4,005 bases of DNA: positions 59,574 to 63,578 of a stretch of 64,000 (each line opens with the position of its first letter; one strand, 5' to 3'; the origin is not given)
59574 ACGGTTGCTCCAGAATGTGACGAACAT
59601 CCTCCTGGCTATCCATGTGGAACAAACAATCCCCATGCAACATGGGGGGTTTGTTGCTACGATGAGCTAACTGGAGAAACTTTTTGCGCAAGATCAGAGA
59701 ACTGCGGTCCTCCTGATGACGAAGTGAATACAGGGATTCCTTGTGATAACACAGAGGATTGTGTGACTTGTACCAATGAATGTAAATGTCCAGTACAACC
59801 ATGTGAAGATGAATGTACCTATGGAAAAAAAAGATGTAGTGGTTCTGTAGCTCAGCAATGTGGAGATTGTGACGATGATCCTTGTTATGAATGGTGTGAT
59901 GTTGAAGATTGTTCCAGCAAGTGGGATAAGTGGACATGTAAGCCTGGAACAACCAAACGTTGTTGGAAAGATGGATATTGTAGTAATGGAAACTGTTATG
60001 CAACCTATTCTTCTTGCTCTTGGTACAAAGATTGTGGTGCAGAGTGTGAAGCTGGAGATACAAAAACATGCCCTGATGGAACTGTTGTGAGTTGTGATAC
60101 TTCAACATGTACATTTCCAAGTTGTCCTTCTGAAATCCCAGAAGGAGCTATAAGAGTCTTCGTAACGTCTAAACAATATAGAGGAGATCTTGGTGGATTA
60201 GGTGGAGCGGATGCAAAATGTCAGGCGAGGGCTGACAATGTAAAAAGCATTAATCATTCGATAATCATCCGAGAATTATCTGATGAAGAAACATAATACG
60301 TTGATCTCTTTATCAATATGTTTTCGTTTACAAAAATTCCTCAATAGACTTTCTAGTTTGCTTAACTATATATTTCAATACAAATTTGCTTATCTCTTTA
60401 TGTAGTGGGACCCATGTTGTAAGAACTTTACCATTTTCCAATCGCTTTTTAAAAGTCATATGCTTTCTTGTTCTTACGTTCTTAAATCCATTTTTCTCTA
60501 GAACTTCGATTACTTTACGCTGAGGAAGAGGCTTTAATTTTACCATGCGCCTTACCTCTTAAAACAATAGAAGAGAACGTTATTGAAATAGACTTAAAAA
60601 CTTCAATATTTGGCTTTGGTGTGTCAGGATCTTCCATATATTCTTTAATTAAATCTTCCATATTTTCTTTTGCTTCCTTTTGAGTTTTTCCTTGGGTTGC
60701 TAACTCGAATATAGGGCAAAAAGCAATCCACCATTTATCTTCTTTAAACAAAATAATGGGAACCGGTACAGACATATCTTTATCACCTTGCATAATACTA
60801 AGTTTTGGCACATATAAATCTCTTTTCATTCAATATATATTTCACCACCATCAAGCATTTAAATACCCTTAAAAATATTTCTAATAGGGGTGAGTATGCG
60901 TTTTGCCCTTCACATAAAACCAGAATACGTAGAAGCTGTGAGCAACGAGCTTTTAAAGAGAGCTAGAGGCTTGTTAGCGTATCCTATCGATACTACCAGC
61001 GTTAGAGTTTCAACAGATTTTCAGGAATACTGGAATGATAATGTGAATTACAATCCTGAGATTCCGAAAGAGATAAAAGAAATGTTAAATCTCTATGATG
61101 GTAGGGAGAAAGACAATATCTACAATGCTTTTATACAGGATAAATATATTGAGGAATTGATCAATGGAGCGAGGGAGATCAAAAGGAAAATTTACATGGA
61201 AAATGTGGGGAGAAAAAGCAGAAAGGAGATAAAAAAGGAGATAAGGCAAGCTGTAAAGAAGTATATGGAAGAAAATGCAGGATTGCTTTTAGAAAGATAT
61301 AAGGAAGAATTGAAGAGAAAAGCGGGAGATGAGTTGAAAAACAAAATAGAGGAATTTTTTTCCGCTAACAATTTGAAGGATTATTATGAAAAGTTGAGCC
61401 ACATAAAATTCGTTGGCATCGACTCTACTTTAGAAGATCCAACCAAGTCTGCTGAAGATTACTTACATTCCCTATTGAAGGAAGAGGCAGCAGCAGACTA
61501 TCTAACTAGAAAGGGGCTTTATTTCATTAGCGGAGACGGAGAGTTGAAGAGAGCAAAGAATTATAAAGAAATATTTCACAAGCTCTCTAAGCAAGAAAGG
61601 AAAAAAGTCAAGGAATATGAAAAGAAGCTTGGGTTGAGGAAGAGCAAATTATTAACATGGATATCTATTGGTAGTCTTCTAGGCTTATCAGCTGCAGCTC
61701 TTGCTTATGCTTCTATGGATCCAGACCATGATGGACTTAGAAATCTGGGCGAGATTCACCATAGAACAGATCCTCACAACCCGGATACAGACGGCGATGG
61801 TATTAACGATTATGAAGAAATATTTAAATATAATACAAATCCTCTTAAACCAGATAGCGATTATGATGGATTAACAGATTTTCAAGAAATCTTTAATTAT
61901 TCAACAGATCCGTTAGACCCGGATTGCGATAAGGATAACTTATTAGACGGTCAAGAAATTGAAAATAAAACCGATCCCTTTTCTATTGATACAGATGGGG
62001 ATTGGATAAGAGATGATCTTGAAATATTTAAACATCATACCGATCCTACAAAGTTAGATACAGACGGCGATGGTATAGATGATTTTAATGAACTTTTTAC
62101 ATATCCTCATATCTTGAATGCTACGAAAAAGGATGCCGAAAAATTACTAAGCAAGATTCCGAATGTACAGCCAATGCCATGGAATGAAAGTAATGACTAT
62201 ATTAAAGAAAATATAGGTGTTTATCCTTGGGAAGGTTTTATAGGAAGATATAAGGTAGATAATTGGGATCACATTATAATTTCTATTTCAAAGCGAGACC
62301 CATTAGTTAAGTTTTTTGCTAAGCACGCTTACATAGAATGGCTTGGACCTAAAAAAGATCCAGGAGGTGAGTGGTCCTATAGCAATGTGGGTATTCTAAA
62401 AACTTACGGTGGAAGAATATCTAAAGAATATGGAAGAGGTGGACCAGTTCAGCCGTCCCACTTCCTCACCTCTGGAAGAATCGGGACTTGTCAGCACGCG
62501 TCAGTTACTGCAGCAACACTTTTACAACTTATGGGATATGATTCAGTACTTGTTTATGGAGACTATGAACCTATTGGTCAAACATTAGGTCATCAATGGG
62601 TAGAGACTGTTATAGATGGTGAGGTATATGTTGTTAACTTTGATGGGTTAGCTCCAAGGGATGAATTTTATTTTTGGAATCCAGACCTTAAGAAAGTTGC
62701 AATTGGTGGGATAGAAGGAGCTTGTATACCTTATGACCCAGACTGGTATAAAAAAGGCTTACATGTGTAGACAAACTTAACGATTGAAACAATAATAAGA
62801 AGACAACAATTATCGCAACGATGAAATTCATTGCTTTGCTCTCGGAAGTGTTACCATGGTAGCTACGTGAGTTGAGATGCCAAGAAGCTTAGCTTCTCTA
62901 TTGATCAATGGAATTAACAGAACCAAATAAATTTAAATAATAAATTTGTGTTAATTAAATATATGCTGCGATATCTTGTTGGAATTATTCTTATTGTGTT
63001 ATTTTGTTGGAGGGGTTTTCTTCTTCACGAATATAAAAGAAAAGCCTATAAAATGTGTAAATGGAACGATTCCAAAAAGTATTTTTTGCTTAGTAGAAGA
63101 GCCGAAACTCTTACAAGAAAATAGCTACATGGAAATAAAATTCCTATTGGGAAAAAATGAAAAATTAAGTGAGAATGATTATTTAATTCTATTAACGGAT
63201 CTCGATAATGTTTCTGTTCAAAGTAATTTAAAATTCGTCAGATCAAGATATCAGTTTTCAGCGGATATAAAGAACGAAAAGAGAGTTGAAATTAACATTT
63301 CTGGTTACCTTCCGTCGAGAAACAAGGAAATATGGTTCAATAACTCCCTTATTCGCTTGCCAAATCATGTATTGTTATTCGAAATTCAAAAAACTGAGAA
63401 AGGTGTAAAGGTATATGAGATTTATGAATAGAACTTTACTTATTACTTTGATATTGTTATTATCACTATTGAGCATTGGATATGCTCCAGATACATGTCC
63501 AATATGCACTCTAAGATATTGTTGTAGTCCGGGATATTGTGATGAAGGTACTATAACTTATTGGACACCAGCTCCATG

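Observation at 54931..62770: Paralogous membrane proteins with swapped extracellular domains (C13/legumain-like vs transglutaminase-like) and a near-identical 81-nt tract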

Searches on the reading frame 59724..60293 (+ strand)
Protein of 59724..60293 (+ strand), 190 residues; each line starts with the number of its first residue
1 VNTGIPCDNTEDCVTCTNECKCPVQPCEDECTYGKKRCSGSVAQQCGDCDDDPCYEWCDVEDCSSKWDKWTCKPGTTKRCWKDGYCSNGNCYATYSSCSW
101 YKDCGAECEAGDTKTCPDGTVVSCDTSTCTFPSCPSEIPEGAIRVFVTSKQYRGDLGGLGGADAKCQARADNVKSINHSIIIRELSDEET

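Call 4: search_protein_families(library=pfam, proteins=[window:59724-60293:+], max_evalue=0.1)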
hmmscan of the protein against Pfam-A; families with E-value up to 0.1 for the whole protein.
window:59724-60293:+ (190 aa): 0 families

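Call 19: search_protein_families(library=ncbifam, proteins=[window:59724-60293:+], max_evalue=0.1)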
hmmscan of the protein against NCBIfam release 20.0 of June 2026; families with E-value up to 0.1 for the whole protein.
window:59724-60293:+ (190 aa): 1 family
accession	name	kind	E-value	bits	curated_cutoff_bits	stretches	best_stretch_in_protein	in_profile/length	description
NF047482.1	OM_LenAB_fam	equivalog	0.0005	19.5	300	1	124-173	42-92/230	endostatin-like outer membrane protein, LenA/LenB family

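Call 74: search_protein_families(library=padloc, proteins=[window:59724-60293:+], max_evalue=0.01)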
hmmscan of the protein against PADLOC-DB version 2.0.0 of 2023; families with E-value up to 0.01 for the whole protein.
window:59724-60293:+ (190 aa): 0 families

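Call 75: search_protein_families(library=phrogs, proteins=[window:59724-60293:+], max_evalue=0.01)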
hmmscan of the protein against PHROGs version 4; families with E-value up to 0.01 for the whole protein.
window:59724-60293:+ (190 aa): 0 families

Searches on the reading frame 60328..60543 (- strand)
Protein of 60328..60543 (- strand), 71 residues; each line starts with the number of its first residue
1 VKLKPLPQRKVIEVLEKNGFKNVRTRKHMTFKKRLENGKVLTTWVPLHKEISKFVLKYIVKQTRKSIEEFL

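Call 4: search_protein_families(library=pfam, proteins=[window:60328-60543:-], max_evalue=0.1)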
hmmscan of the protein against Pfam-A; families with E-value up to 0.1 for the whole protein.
window:60328-60543:- (71 aa): 1 family
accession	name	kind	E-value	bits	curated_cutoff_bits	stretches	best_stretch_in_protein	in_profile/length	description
PF07927.17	HicA_toxin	-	4.4e-09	36.7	27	1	9-63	2-56/58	HicA toxin of bacterial toxin-antitoxin,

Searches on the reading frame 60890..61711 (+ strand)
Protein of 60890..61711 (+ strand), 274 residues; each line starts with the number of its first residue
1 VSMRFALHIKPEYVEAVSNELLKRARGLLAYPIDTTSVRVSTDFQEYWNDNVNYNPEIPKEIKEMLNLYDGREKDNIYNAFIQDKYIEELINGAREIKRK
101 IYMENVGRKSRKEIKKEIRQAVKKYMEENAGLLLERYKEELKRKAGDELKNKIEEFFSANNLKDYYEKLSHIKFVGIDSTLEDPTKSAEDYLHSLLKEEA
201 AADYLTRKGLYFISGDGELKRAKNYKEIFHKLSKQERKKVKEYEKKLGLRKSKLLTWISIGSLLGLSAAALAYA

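Call 10: find_homologous_proteins(query=window:60890-61711:+, max_evalue=0.001)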
Query window:60890-61711:+: 1989 candidates shared short words with the query, none scored E <= 0.001.

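Call 46: search_protein_families(library=pfam, proteins=[window:60896-61648:+], max_evalue=10)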
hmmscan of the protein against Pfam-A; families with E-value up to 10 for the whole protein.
window:60896-61648:+ (251 aa): 7 families
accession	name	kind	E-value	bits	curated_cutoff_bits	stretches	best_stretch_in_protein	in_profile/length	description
PF03776.19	MinE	-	0.035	14.5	25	1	110-125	26-41/68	Septum formation topological specificity factor MinE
PF09058.15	L27_1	-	0.084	13.1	29.7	1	131-154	9-32/59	L27_1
PF04286.17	DUF445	-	0.12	12.7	33.8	1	8-152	135-290/368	Protein of unknown function (DUF445)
PF14098.11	SSPI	-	0.27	11.8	27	1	97-152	4-62/65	Small, acid-soluble spore protein I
PF12732.12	YtxH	-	0.43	11.5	37.5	0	107-153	21-61/71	YtxH-like protein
PF07464.16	ApoLp-III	-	0.51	10.9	36.3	1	101-168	12-75/146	Apolipophorin-III precursor (apoLp-III)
PF17770.6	RNase_J_C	-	1.2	10.6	23.8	1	78-127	37-88/102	Ribonuclease J C-terminal domain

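Call 55: predict_structure(alignment_id=A9)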
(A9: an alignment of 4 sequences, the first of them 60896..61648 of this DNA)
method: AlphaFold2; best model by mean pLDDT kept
length: 251 residues; sequences in the alignment: 4
mean_pLDDT: 52.1   pTM: 0.36
mean pLDDT of the five models: 52.1, 50.5, 48.1, 48.0, 47.0
residues with pLDDT >= 90: 6; 70-90: 41; 50-70: 92; < 50: 112
segments of 3 or more residues with pLDDT < 50: 1-60, 74-76, 78-81, 157-194
pLDDT, mean of each block of 10 residues (from residue 1): 30 33 30 26 28 37 54 49 54 57 63 58 62 62 58 52 40 29 32 53 80 69 89 87 72 41
secondary structure, 60 per line:
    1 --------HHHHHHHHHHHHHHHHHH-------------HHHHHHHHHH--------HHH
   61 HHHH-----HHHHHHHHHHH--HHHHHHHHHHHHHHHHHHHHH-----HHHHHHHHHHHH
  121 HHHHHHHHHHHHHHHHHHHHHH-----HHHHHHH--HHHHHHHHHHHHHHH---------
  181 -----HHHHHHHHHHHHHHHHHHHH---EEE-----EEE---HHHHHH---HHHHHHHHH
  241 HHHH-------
elements in order: H9-26 H40-49 H58-64 H70-80 H83-103 H109-142 H148-154 H157-171 H186-205 E209-211 E217-219 H223-228 H232-244

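Call 60: fold_search(model_id=the predicted structure, library=pdb)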
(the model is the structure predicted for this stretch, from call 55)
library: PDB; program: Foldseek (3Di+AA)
matches with E <= 10: 23; with E <= 0.001: 0
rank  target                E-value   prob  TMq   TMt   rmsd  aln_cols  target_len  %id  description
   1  8yfu_B                1.6e+00  0.05  0.13  0.07  22.4       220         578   10  Cryo EM structure of human phosphate channel XPR1 at intermediate state (released 2024-10-09)
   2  8uoq_1                4.5e+00  0.04  0.13  0.09  23.5       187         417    8  Composite map of PIC_delta_TFIIK form2 (released 2024-10-23)
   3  4urw_S                4.5e+00  0.02  0.14  0.09  25.3       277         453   15  The crystal structure of H-Ras and SOS in complex with ligands (released 2015-03-04)
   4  1g73_A                5.0e+00  0.09  0.18  0.26  23.5       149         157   12  CRYSTAL STRUCTURE OF SMAC BOUND TO XIAP-BIR3 DOMAIN (released 2001-01-10)
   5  8be9_S                5.5e+00  0.02  0.13  0.09  24.4       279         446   13  Crystal structure of SOS1-HRas-peptidomimetic5 (released 2023-04-26)
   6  1fx7_A                6.4e+00  0.47  0.11  0.12   2.0        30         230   20  CRYSTAL STRUCTURE OF THE IRON-DEPENDENT REGULATOR (IDER) FROM MYCOBACTERIUM TUBERCULOSIS (released 2001-03-07)
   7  7b24_A                6.7e+00  0.47  0.11  0.19   2.0        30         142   20  DtxR-like iron-dependent regulator IdeR (P39G variant) complexed with cobalt and its consensus DNA-binding sequence (released 2021-03-03)
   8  5cwb                  6.7e+00  0.03  0.14  0.17  21.9       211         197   13  Crystal structure of de novo designed helical repeat protein DHR4 (released 2015-12-16)
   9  1ad6                  6.7e+00  0.02  0.15  0.18  20.2       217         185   12  DOMAIN A OF HUMAN RETINOBLASTOMA TUMOR SUPPRESSOR (released 1998-08-26)
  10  8r5s_D                7.1e+00  0.02  0.13  0.14  16.8       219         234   17  t113 - De-novo designed soluble homotetramer (released 2024-11-27)
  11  2pm7_C                7.1e+00  0.01  0.10  0.08  26.6       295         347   12  Crystal structure of yeast Sec13/31 edge element of the COPII vesicular coat, selenomethionine version (released 2007-07-03)
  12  7b1y_A                7.5e+00  0.11  0.10  0.18  13.9        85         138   13  DtxR-like iron-dependent regulator IdeR complexed with cobalt and its consensus DNA-binding sequence (released 2021-03-03)
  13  7qip_B                8.2e+00  0.02  0.15  0.16  21.1       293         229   13  SARS-CoV-2 Nucleocapsid phosphopeptide 201-210 bound to human 14-3-3 sigma (released 2021-12-29)
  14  7ung_D0               8.7e+00  0.03  0.17  0.16  30.8       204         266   15  48-nm repeat of the human respiratory doublet microtubule (released 2022-10-05)
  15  4hb4_C                8.7e+00  0.02  0.12  0.04  19.4       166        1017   13  Crystal structure of CRM1 inhibitor Leptomycin B in complex with CRM1(537DLTVK541/GLCEQ)-Ran-RanBP1 (released 2013-01-09)
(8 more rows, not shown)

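Call 88: find_related_loci(query=A9, collection=viral_contigs, flank=5000)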
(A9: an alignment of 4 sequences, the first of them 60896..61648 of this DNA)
Query A9 (251 aa) in viral_contigs; peptide patterns used: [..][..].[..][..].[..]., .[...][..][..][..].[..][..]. (x = any residue, [..] = any of these).
135 stretches matched a pattern, but none encodes a relative of the query by tblastn (E <= 1e-3).

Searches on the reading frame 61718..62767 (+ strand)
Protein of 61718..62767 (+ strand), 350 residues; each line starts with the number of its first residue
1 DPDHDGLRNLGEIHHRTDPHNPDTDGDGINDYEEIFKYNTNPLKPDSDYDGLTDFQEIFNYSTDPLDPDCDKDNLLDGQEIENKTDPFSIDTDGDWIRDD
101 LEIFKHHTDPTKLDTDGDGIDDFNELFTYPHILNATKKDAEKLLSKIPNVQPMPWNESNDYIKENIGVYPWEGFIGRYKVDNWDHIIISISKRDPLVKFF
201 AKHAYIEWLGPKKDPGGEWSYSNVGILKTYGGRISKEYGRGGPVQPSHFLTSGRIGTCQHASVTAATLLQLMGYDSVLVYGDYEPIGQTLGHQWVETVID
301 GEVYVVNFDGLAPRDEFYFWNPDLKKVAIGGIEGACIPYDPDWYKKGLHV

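Call 18: search_solved_structures(query=window:61718-62767:+, max_evalue=1, show_alignments=2)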
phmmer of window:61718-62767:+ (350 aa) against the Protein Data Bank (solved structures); distinct sequences matched with E-value up to 1: 7.
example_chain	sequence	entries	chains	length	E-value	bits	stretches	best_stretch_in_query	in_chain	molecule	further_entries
7c7u_A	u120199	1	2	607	0.006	18.8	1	2-45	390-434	Biofilm-associated surface protein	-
7c7r_B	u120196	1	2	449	0.0073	18.6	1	2-44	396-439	Biofilm-associated surface protein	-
2lvi_A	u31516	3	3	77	0.077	15.2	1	112-142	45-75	Polcalcin Phl p 7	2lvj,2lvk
1k9u_A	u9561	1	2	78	0.079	15.2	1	112-142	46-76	Polcalcin Phl p 7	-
5otj_D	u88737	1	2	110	0.1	14.8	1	112-144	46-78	Polcalcin Phl p 7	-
8fns_A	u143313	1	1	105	0.11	14.7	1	46-127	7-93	EF-hand domain-containing protein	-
6mi5_X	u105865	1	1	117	0.13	14.4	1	46-127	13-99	Lanmodulin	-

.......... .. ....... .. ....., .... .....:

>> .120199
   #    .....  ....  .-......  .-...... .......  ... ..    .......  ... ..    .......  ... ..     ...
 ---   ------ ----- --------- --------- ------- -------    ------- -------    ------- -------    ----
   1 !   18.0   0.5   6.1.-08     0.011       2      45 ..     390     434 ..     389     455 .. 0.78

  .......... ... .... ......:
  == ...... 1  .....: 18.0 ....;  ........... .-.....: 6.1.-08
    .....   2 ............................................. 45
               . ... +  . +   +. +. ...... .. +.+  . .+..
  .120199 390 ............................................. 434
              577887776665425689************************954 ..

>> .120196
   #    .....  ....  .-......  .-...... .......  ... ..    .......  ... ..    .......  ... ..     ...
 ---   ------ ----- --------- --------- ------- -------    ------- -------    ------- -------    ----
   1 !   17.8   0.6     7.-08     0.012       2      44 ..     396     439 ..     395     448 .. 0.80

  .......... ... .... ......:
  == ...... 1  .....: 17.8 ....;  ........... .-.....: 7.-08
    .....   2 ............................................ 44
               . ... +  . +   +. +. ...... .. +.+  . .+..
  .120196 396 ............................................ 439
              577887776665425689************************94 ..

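Call 35: find_homologous_proteins(query=window:61718-62767:+, max_evalue=0.001)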
Query window:61718-62767:+ (350 aa): 2203 proteins with E <= 0.001 among 8000 candidates; the best 120 are listed.
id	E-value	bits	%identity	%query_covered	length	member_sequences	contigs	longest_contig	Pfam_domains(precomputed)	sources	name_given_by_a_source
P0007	1.6e-71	259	53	37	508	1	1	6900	PF00691.26,PF18884.6,PF03495.20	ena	-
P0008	6.0e-67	244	50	37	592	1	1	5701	PF00691.26,PF18884.6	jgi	jgi:outer membrane protein OmpA-like peptidoglycan-associated protein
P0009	1.2e-66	243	53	37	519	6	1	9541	PF00691.26,PF18884.6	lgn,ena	-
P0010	2.8e-65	239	52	37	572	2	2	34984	PF00691.26,PF13505.13,PF18884.6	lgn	-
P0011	5.4e-65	238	46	37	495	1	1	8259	PF18884.6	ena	-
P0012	2.4e-62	229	47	37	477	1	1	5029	PF18884.6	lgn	-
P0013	5.9e-62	228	51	36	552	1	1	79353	PF00691.26,PF13505.13,PF18884.6,PF03495.20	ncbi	-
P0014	2.1e-59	220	53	37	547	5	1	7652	PF00691.26,PF13505.13,PF18884.6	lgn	-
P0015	4.9e-58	215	56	37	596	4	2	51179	PF00691.26,PF18884.6,PF03495.20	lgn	-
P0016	1.7e-57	213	49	37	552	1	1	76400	PF00691.26,PF18884.6,PF03495.20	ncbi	-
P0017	2.5e-57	213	43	56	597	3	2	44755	PF00691.26,PF18884.6,PF03495.20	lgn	-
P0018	2.6e-57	213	49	35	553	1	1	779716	PF00691.26,PF13505.13,PF18884.6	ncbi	-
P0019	6.7e-57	211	50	34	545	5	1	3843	PF00691.26,PF13505.13,PF18884.6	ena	-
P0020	2.7e-54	203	49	37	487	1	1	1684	PF00691.26,PF18884.6,PF03495.20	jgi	jgi:outer membrane protein OmpA-like peptidoglycan-associated protein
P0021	6.6e-54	202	44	41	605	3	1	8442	PF00691.26,PF18884.6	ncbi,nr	ncbi:MAG: hypothetical protein FGM24_09640 [Candidatus Kapabacteria bacterium]|nr:hypothetical prote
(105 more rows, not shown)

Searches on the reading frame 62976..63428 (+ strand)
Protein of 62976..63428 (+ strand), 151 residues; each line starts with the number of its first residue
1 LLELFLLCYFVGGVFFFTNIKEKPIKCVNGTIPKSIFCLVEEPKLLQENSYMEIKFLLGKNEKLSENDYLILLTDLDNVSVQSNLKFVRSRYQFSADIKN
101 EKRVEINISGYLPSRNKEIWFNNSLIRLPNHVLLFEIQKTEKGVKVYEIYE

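Call 4: search_protein_families(library=pfam, proteins=[window:62976-63428:+], max_evalue=0.1)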
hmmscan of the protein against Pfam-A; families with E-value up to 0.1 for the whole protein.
window:62976-63428:+ (151 aa): 1 family
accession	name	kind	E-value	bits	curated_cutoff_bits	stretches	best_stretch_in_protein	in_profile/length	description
PF09367.16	CpeS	-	0.02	15.1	23.3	1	43-92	98-146/170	CpeS-like protein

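Call 19: search_protein_families(library=ncbifam, proteins=[window:62976-63428:+], max_evalue=0.1)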
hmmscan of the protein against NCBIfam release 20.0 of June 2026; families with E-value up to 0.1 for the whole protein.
window:62976-63428:+ (151 aa): 0 families

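Call 74: search_protein_families(library=padloc, proteins=[window:62976-63428:+], max_evalue=0.01)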
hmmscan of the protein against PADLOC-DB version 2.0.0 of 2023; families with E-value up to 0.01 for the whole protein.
window:62976-63428:+ (151 aa): 0 families

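Call 75: search_protein_families(library=phrogs, proteins=[window:62976-63428:+], max_evalue=0.01)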
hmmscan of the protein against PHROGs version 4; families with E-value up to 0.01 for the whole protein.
window:62976-63428:+ (151 aa): 0 families
